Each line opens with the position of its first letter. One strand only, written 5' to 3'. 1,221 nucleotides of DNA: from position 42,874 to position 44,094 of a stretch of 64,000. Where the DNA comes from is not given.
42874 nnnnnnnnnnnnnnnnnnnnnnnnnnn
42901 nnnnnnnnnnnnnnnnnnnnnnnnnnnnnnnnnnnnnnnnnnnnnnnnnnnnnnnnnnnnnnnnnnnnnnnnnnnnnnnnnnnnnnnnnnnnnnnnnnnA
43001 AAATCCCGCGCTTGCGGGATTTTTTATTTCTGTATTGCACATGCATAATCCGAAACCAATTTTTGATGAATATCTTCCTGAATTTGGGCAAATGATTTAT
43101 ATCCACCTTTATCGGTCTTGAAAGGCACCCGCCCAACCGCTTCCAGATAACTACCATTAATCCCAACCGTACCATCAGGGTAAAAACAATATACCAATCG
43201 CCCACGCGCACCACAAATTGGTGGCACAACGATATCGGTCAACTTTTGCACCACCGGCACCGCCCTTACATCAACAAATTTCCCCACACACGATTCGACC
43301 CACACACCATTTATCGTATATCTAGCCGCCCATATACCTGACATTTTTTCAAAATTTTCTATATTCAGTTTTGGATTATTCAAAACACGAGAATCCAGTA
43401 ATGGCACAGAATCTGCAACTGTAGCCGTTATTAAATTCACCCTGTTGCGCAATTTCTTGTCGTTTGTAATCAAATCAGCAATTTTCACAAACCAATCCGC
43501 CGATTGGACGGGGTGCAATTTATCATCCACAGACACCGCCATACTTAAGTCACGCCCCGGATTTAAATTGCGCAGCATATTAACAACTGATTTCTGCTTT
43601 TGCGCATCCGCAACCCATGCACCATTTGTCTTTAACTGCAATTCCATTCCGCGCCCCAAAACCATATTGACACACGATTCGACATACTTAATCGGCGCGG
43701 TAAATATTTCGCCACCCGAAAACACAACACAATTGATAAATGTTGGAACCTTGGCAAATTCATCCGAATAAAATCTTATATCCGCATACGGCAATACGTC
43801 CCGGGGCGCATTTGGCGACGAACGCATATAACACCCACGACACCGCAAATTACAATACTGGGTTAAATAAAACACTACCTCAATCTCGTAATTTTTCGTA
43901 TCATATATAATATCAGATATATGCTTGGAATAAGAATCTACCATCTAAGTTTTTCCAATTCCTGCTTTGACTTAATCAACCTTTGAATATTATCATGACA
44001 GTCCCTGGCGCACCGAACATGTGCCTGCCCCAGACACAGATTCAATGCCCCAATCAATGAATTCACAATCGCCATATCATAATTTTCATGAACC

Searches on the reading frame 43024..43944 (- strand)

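Call 55: search_protein_families(library=pfam, proteins=[window:43024-43944:-], max_evalue=0.01)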
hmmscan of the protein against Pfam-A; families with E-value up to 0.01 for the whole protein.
window:43024-43944:- (306 aa): 2 families
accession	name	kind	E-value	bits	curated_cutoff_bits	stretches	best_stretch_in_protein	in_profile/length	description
PF04055.27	Radical_SAM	-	2.1e-05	25.2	29.5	1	27-118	3-91/166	Radical SAM superfamily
PF13353.11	Fer4_12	-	0.0021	18.8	22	1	26-124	10-106/137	4Fe-4S single cluster domain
